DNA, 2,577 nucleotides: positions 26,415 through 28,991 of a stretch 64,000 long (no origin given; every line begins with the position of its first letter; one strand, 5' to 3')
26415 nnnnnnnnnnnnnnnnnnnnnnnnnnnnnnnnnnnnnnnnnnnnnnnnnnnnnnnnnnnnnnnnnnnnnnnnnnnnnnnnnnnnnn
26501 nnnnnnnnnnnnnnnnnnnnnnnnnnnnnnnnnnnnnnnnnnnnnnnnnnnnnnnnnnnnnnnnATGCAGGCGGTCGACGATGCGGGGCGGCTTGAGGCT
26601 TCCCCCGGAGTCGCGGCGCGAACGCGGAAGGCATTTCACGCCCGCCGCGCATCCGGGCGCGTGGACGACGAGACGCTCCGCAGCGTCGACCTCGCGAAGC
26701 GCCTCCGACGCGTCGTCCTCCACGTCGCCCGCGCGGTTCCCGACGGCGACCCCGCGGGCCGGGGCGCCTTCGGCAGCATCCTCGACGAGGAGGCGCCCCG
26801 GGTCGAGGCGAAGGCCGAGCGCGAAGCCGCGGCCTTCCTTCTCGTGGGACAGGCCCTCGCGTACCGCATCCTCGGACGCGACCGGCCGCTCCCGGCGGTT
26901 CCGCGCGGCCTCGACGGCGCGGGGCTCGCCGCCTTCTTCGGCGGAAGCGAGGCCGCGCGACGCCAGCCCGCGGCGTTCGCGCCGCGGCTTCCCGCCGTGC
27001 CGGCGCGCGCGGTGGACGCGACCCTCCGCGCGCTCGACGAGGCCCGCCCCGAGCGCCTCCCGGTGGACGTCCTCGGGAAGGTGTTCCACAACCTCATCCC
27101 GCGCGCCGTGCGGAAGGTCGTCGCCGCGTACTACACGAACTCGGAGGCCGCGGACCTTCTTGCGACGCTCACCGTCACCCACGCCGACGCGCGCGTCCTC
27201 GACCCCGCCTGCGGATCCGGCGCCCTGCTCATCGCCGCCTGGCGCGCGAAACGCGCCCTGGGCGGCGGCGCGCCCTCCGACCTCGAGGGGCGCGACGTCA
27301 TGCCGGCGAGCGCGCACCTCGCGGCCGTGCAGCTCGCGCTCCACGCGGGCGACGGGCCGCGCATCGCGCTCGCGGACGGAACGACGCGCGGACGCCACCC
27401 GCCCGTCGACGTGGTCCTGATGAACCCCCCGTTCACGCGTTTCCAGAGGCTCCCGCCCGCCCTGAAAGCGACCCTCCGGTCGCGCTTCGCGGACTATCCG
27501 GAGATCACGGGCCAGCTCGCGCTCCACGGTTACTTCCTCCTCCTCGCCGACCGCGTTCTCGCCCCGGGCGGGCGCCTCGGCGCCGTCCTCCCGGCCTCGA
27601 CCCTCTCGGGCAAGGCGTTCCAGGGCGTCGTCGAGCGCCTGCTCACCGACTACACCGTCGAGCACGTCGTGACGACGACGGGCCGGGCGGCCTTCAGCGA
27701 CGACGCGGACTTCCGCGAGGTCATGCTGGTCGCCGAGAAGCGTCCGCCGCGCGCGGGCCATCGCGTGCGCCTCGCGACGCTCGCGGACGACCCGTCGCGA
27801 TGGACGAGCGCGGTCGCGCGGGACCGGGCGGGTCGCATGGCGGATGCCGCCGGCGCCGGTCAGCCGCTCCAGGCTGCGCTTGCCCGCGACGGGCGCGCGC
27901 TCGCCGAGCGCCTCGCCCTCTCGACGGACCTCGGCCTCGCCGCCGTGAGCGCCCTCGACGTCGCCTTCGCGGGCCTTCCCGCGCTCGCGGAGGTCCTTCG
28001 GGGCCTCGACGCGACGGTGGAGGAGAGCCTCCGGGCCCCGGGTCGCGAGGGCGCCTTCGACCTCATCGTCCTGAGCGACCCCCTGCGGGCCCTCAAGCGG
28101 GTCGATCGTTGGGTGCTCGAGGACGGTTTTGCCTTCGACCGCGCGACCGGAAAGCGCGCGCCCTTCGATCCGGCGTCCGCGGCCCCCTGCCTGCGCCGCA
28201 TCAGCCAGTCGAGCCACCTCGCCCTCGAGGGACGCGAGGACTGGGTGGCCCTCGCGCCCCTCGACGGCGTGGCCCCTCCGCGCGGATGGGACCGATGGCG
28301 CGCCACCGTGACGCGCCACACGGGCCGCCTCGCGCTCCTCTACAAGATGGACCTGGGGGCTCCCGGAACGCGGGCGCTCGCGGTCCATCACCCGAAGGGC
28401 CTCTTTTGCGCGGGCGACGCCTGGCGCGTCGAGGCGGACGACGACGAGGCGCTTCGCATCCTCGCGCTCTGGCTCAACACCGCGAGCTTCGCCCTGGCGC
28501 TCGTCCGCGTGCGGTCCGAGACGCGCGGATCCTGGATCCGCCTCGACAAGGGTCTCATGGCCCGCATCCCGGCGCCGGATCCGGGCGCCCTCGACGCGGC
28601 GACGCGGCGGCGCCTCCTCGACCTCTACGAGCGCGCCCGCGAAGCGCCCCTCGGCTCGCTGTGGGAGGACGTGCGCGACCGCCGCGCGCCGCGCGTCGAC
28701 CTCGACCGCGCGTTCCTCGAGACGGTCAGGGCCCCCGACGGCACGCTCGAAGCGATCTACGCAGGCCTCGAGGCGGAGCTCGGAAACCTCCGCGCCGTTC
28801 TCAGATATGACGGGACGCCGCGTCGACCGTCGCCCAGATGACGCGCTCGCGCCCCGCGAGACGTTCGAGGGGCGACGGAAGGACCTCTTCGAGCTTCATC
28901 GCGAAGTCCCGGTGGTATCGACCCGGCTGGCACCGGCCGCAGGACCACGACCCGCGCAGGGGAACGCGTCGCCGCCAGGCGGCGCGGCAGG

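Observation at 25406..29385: Cas4-like nuclease and a large N6-adenine methyltransferase with overlapping divergent starts, flanked by a SprT-like protease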

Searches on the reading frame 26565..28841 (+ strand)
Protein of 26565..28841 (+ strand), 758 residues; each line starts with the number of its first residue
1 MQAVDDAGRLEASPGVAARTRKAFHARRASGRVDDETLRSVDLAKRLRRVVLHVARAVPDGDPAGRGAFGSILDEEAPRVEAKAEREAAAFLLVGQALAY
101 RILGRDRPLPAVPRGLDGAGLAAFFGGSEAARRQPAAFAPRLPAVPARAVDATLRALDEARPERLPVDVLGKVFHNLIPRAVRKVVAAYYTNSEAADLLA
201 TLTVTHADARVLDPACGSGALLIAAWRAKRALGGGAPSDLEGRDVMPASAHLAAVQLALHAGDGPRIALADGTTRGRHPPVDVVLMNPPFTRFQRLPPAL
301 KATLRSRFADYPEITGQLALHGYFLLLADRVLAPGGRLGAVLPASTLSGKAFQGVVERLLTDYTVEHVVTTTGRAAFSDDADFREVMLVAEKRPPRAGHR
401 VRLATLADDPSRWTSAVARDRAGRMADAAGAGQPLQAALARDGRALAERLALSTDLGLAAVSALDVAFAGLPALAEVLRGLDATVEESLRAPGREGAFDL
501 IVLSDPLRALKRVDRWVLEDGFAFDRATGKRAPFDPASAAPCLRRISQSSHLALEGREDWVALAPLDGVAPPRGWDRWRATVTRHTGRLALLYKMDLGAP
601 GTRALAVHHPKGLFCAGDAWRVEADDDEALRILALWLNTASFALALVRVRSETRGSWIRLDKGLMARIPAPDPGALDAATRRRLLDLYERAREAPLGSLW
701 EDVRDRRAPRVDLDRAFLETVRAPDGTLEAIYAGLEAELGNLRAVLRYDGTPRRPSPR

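Call 3: search_protein_families(library=pfam, proteins=[window:26565-28841:+], max_evalue=0.01)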
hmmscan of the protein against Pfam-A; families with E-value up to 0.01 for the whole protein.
window:26565-28841:+ (758 aa): 4 families
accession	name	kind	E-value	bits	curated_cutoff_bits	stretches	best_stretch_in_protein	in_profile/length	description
PF02384.22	N6_Mtase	-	6.5e-17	62.3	20.4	1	168-370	4-212/311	N-6 DNA Methylase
PF07669.17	Eco57I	-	2.9e-06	27.9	25.3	1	282-374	76-168/171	Eco57I restriction-modification methylase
PF05175.20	MTS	-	0.00017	21.7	23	1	198-295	23-113/170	Methyltransferase small domain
PF20473.4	MmeI_Mtase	-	0.00042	20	27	1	196-232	8-44/259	MmeI, DNA-methyltransferase domain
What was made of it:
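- Checked: ORF 26565-28841(+), 758 aa, matches PF02384 N6_Mtase at 6.5e-17 and also Eco57I (call 3).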

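Call 4: search_protein_families(library=padloc, proteins=[window:26565-28841:+], max_evalue=0.01)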
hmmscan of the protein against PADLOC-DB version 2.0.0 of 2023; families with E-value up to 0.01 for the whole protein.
window:26565-28841:+ (758 aa): 45 families (the best 25 are shown)
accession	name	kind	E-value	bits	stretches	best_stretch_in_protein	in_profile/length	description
PDLC03338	MTase_II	-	3e-18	63.9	1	169-452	112-405/604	Type II methyltransferase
PDLC04134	mad2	-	8.7e-16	55.8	1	163-393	247-446/492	mads_2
PDLC03301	MTase_II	-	3e-15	53.8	1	181-369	69-256/604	Type II methyltransferase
PDLC03021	MTase_I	-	6.3e-13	46.4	1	169-370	145-356/491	Type I methyltransferase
PDLC03606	REase_MTase_IIG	-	5.5e-11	39.4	1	168-229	321-382/935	Type IIG restriction enzyme-methyltransferase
PDLC03285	MTase_II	-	2.9e-10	37.8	1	176-405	4-229/413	Type II methyltransferase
PDLC03218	MTase_II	-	3.7e-10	37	1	165-230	243-308/532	Type II methyltransferase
PDLC03348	MTase_II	-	8.8e-10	35.7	1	162-404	196-465/727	Type II methyltransferase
PDLC03267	MTase_II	-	2.5e-09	34.6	1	183-409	10-233/539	Type II methyltransferase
PDLC03026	MTase_I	-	2.3e-08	31.7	1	154-361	107-326/487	Type I methyltransferase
PDLC03630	REase_MTase_IIG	-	7.4e-08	28.7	1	167-228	351-426/1100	Type IIG restriction enzyme-methyltransferase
PDLC03226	MTase_II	-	1.1e-07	28.9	1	183-368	13-212/579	Type II methyltransferase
PDLC03335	MTase_II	-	3.7e-07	27.2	1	280-381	195-294/607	Type II methyltransferase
PDLC03019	MTase_I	-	4e-07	26.7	1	167-381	147-365/932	Type I methyltransferase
PDLC03227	MTase_II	-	8.7e-07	26.2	1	180-410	21-255/494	Type II methyltransferase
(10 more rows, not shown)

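Call 7: search_protein_families(library=ncbifam, proteins=[window:26565-28841:+], max_evalue=0.01)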
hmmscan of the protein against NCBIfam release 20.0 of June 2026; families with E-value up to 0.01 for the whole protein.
window:26565-28841:+ (758 aa): 4 families
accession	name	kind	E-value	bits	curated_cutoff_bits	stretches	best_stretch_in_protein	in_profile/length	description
NF047738.1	antiphage_MADS2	equivalog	8.3e-07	27.7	720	1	167-225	291-349/654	methylation-associated defense system DNA methyltransferase MAD2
NF033452.1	BREX_1_MTaseX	exception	1.6e-05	23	500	0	282-381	509-602/1210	BREX-1 system adenine-specific DNA-methyltransferase PglX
NF033454.1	BREX_5_MTaseX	exception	1.9e-05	22.5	900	1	282-387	504-602/1404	BREX-5 system adenine-specific DNA-methyltransferase PglX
TIGR00497.1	hsdM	equivalog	0.0067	15.2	242.75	1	167-226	177-241/515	type I restriction-modification system subunit M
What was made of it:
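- On Known defence systems in PADLOC (BREX, MADS, Druantia, DISARM and others): NCBIfam MAD2 scores 27.7 bits against 720, and PglX 23 against 500 (call 7).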

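Call 8: find_homologous_proteins(query=window:26565-28841:+, max_evalue=0.00001)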
Query window:26565-28841:+ (758 aa): 96 proteins with E <= 0.00001 among 8000 candidates.
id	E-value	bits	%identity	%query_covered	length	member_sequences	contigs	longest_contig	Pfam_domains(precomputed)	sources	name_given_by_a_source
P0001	0.0e+0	1566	100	96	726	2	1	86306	PF02384.23,PF07669.18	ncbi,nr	ncbi:MAG TPA: N-6 DNA methylase [Candidatus Thermoplasmatota archaeon]|nr:N-6 DNA methylase [Candida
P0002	7.9e-88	314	30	90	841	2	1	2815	PF02384.23,PF07669.18,PF20473.5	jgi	jgi:type I restriction-modification system DNA methylase subunit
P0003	5.3e-87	311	30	94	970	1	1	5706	PF02384.23,PF07669.18,PF20473.5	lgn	-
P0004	1.7e-85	306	30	87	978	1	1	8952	PF02384.23,PF07669.18,PF20473.5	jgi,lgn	-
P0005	3.4e-85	305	31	90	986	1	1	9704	PF02384.23,PF07669.18,PF20473.5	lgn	-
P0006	6.2e-85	304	30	95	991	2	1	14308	PF02384.23,PF07669.18,PF20473.5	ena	-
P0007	1.2e-84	303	30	89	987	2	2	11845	PF02384.23,PF07669.18,PF20473.5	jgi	-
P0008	1.6e-84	303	29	95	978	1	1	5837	PF02384.23,PF07669.18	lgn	-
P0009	3.0e-84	302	31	90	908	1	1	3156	PF02384.23,PF07669.18,PF20473.5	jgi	jgi:hypothetical protein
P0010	4.6e-84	301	30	94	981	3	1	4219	PF02384.23,PF07669.18,PF20473.5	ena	-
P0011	4.9e-84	301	30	94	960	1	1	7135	PF02384.23,PF07669.18,PF20473.5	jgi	-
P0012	5.7e-84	301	30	94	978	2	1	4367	PF02384.23,PF07669.18,PF20473.5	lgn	-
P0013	6.2e-84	301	30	94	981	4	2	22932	PF02384.23,PF07669.18,PF20473.5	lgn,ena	-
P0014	7.1e-84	301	31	90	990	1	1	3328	PF02384.23,PF07669.18,PF20473.5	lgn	-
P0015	7.3e-84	301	32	92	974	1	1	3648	PF02384.23,PF07669.18,PF20473.5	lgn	-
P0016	4.0e-83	298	28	93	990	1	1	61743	PF02384.23,PF07669.18,PF20473.5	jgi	-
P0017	1.7e-82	296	29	95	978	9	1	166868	PF02384.23,PF07669.18,PF20473.5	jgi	jgi:type I restriction-modification system DNA methylase subunit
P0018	2.0e-82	296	31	90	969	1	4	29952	PF02384.23,PF07669.18,PF20473.5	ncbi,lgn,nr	ncbi:MAG: N-6 DNA methylase [Candidatus Aenigmarchaeota archaeon]|nr:N-6 DNA methylase [Candidatus A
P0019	3.0e-82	295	31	91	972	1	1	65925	PF02384.23,PF07669.18,PF20473.5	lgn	-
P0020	4.0e-82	295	28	97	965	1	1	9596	PF02384.23,PF07669.18,PF20473.5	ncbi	-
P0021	1.0e-81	294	31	90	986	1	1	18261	PF02384.23,PF07669.18,PF20473.5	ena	-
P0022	1.4e-81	293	29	94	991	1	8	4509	PF02384.23,PF07669.18,PF20473.5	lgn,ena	-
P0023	1.9e-81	293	30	90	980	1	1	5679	PF02384.23,PF07669.18,PF20473.5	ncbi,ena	-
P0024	1.9e-81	293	29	94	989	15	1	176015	PF02384.23,PF07669.18,PF20473.5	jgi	-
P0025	2.9e-81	292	33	84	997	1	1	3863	PF02384.23,PF07669.18,PF20473.5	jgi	-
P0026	3.7e-81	292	32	91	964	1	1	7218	PF02384.23,PF07669.18,PF20473.5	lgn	-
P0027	6.7e-81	291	32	89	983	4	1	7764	PF02384.23,PF07669.18,PF20473.5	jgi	-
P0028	3.8e-80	288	30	93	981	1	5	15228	PF02384.23,PF07669.18,PF20473.5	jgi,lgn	-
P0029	4.2e-80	288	30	90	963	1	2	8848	PF02384.23,PF07669.18,PF20473.5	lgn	-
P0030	5.6e-80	288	30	94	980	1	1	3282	PF02384.23,PF07669.18,PF20473.5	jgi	jgi:type I restriction-modification system DNA methylase subunit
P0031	7.1e-80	287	30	90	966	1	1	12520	PF02384.23,PF07669.18,PF20473.5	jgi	-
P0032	2.5e-79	286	30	91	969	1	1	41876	PF02384.23,PF07669.18,PF20473.5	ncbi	-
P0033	3.8e-79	285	29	94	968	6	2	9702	PF02384.23,PF07669.18,PF20473.5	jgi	-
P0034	5.6e-79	284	29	94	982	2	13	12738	PF02384.23,PF07669.18,PF20473.5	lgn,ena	-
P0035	7.5e-79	284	28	98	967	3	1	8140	PF02384.23,PF07669.18,PF01170.25,PF20473.5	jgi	jgi:type I restriction-modification system DNA methylase subunit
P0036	2.4e-78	282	30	90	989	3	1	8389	PF02384.23,PF07669.18,PF20473.5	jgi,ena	-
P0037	5.1e-78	281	31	86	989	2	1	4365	PF02384.23,PF07669.18,PF20473.5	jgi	jgi:hypothetical protein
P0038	5.5e-78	281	29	90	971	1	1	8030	PF02384.23,PF07669.18,PF20473.5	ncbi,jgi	jgi:hypothetical protein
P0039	7.9e-78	281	30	91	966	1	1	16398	PF02384.23,PF07669.18,PF20473.5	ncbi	ncbi:MAG: N-6 DNA methylase [Candidatus Micrarchaeota archaeon]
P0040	1.0e-77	280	29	90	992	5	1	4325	PF02384.23,PF07669.18,PF20473.5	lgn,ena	-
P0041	1.2e-77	280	29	89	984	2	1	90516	PF02384.23,PF07669.18,PF20473.5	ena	-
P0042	2.4e-77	279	27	90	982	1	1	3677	PF02384.23,PF07669.18,PF20473.5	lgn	-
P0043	1.2e-76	277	29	90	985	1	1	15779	PF02384.23,PF07669.18,PF20473.5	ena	-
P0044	2.2e-76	276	31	91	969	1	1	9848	PF02384.23,PF07669.18,PF20473.5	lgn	-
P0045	2.8e-75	272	30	88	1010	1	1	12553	PF02384.23,PF07669.18,PF20473.5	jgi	jgi:hypothetical protein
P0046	4.0e-74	268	29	90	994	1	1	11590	PF02384.23,PF07669.18,PF20473.5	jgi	jgi:type I restriction-modification system DNA methylase subunit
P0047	3.7e-73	265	28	61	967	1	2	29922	PF02384.23,PF07669.18,PF20473.5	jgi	jgi:type I restriction-modification system DNA methylase subunit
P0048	2.1e-72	263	29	89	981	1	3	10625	PF02384.23,PF07669.18,PF01170.25,PF20473.5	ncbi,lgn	-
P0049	2.1e-71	259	27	59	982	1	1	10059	PF02384.23,PF07669.18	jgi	jgi:type I restriction-modification system DNA methylase subunit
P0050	3.2e-71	259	30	90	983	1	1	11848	PF02384.23,PF07669.18,PF20473.5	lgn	-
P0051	1.1e-70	257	28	95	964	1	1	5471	PF02384.23,PF07669.18,PF20473.5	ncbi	-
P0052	1.4e-70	257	28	89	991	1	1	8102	PF02384.23,PF07669.18,PF01170.25,PF20473.5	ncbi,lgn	-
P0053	3.9e-70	255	29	89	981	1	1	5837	PF02384.23,PF07669.18,PF01170.25,PF20473.5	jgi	-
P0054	4.0e-70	255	27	62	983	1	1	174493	PF02384.23,PF20473.5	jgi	jgi:hypothetical protein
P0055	5.4e-70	255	28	90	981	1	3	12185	PF02384.23,PF07669.18,PF01170.25,PF20473.5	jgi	jgi:type I restriction-modification system DNA methylase subunit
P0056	1.0e-69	254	28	84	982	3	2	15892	PF02384.23,PF07669.18,PF20473.5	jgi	jgi:type I restriction-modification system DNA methylase subunit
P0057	4.1e-69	252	30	89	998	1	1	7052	PF02384.23,PF07669.18,PF20473.5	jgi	jgi:N-6 DNA Methylase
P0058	1.9e-68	250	29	86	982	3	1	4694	PF02384.23,PF07669.18,PF20473.5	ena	-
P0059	1.1e-67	247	32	68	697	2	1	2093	PF02384.23,PF07669.18,PF20473.5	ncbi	ncbi:MAG: N-6 DNA methylase, partial [Minisyncoccia bacterium]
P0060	7.1e-67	244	30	86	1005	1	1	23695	PF02384.23,PF07669.18,PF20473.5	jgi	jgi:type I restriction-modification system DNA methylase subunit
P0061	4.2e-66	242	29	92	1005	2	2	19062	PF02384.23,PF07669.18,PF20473.5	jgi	jgi:hypothetical protein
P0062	5.0e-66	242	28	90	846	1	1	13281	PF02384.23,PF07669.18,PF20473.5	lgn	-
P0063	1.3e-65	240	37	44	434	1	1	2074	PF02384.23,PF07669.18,PF20473.5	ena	-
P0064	2.7e-65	239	28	79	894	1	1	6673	PF02384.23,PF07669.18,PF01170.25,PF20473.5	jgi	jgi:hypothetical protein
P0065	2.2e-64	236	30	90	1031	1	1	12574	PF02384.23,PF07669.18,PF20473.5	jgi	jgi:hypothetical protein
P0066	4.2e-63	232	34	48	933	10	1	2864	PF02384.23,PF07669.18,PF20473.5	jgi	jgi:type I restriction-modification system DNA methylase subunit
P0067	4.8e-62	228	28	85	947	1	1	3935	PF02384.23,PF07669.18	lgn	-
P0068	4.4e-61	225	31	89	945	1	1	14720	PF05175.21,PF02384.23,PF07669.18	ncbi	-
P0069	9.1e-61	224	36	46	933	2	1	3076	PF02384.23,PF07669.18,PF20473.5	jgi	jgi:type I restriction-modification system DNA methylase subunit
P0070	9.4e-61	224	35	47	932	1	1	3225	PF02384.23,PF07669.18,PF20473.5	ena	-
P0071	2.0e-60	223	31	85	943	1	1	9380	PF02384.23,PF07669.18,PF20473.5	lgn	-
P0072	1.8e-58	217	38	43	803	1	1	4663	PF02384.23,PF07669.18,PF20473.5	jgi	-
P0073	2.6e-58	216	37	41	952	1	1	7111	PF02384.23,PF07669.18,PF20473.5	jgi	jgi:hypothetical protein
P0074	1.1e-57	214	33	48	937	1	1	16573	PF02384.23,PF07669.18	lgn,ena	-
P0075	2.4e-56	210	37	43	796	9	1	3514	PF02384.23,PF07669.18,PF20473.5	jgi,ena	-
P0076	2.7e-56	209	38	44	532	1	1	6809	PF02384.23,PF07669.18,PF20473.5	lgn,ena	-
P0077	3.2e-56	209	28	86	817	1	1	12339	PF02384.23,PF07669.18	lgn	-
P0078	2.9e-55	206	27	91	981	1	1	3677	PF02384.23,PF07669.18,PF20473.5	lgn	-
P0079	7.4e-53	198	26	94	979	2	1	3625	PF02384.23,PF07669.18,PF20473.5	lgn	-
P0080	9.1e-53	198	27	85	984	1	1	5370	PF02384.23,PF07669.18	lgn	-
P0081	1.0e-51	194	27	82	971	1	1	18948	PF02384.23,PF07669.18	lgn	-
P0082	1.2e-51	194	35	41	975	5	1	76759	PF02384.23,PF07669.18,PF20473.5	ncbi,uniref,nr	ncbi:type IIG restriction modification enzyme [Halorubrum tailed virus 10]|uniref:site-specific DNA-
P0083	1.8e-51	194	30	46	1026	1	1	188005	PF02384.23,PF20473.5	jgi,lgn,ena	-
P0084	6.3e-49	185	40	31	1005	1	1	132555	PF02384.23,PF07669.18,PF20473.5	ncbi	ncbi:MAG: hypothetical protein Kow0069_11370 [Promethearchaeota archaeon]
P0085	2.3e-48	183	29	78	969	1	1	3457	PF02384.23,PF07669.18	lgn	-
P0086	1.3e-47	181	24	94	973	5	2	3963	PF02384.23,PF07669.18,PF20473.5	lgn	-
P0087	2.2e-47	180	28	86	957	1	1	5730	PF02384.23,PF07669.18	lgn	-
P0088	4.8e-46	176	37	39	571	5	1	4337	PF02384.23,PF07669.18,PF20473.5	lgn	-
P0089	1.8e-42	164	30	43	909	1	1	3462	PF02384.23,PF07669.18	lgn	-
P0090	2.2e-42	163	23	93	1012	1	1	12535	PF02384.23,PF07669.18,PF20473.5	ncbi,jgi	ncbi:MAG: N-6 DNA methylase [Promethearchaeota archaeon]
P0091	8.5e-11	59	38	20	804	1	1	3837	PF02384.23,PF07669.18,PF20473.5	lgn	-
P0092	2.3e-9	54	37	19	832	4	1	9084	PF02384.23,PF07669.18,PF20473.5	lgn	-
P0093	1.9e-7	48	35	19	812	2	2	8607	PF02384.23,PF07669.18,PF20473.5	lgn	-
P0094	1.3e-6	45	32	22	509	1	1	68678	PF02384.23,PF07669.18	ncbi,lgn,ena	-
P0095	1.8e-6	45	32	21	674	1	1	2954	PF13847.13,PF02384.23,PF07669.18,PF20473.5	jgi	jgi:hypothetical protein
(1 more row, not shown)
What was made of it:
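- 95 homologues, mostly 960-1000 aa, from DPANN and Asgard archaea plus a Halorubrum virus protein named 'type IIG' (call 8).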

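Call 11: search_protein_families(library=pfam, proteins=[P0017, P0018, P0024, P0082, P0006], max_evalue=0.01)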
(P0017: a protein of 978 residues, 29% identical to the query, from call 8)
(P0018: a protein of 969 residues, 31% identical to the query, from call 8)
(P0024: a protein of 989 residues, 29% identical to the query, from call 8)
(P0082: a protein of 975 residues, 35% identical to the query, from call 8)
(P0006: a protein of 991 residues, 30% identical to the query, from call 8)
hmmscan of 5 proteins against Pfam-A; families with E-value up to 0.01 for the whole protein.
P0017 (978 aa): 4 families
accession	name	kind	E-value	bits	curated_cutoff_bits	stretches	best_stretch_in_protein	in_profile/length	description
PF07669.17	Eco57I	-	4.5e-12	46.8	25.3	1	358-555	2-171/171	Eco57I restriction-modification methylase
PF02384.22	N6_Mtase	-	4.6e-10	39.8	20.4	1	274-379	4-100/311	N-6 DNA Methylase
PF20473.4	MmeI_Mtase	-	1.1e-06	28.4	27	1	314-483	20-163/259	MmeI, DNA-methyltransferase domain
PF01170.24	UPF0020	-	0.00094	19.4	22.3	0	306-332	21-47/197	RMKL-like, methyltransferase domain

P0018 (969 aa): 4 families
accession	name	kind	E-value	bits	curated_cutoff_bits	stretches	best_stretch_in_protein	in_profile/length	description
PF02384.22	N6_Mtase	-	3.7e-17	63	20.4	1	284-598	4-254/311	N-6 DNA Methylase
PF07669.17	Eco57I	-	1.8e-14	54.7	25.3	1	363-551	1-163/171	Eco57I restriction-modification methylase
PF20473.4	MmeI_Mtase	-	1.4e-06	28.2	27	1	316-385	12-85/259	MmeI, DNA-methyltransferase domain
PF01170.24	UPF0020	-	0.00071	19.8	22.3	0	317-382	22-96/197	RMKL-like, methyltransferase domain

P0024 (989 aa): 4 families
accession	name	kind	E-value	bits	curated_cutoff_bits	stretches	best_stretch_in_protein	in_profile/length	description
PF07669.17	Eco57I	-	3.6e-12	47.1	25.3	1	371-568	2-171/171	Eco57I restriction-modification methylase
PF02384.22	N6_Mtase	-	1.1e-11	45.1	20.4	1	286-392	3-100/311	N-6 DNA Methylase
PF20473.4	MmeI_Mtase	-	4.6e-08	33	27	1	328-526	21-190/259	MmeI, DNA-methyltransferase domain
PF01170.24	UPF0020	-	0.00011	22.4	22.3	0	319-359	21-61/197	RMKL-like, methyltransferase domain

P0082 (975 aa): 4 families
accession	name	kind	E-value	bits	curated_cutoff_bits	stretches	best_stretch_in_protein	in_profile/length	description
PF02384.22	N6_Mtase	-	1.2e-12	48.2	20.4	2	279-398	3-114/311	N-6 DNA Methylase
PF07669.17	Eco57I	-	2.2e-12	47.9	25.3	1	362-555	3-165/171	Eco57I restriction-modification methylase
PF20473.4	MmeI_Mtase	-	1.1e-05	25.2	27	1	311-381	11-84/259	MmeI, DNA-methyltransferase domain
PF08938.16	HBS1_N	-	0.0079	17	26.4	0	906-942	16-55/78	HBS1 N-terminus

P0006 (991 aa): 4 families
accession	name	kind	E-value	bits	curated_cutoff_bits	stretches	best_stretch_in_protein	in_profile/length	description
PF07669.17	Eco57I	-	8.5e-11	42.7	25.3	1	371-568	2-171/171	Eco57I restriction-modification methylase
PF02384.22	N6_Mtase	-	1.3e-09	38.3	20.4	1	287-392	4-100/311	N-6 DNA Methylase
PF20473.4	MmeI_Mtase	-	3.1e-06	27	27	1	328-394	21-87/259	MmeI, DNA-methyltransferase domain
PF01170.24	UPF0020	-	0.00051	20.2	22.3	0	319-401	21-65/197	RMKL-like, methyltransferase domain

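Call 12: find_encoding_contigs(protein=P0001, flank=10000, max_places=3)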
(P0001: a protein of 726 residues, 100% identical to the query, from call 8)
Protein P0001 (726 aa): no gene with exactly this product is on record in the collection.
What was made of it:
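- Tried and rejected: Nothing was on record (call 12).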
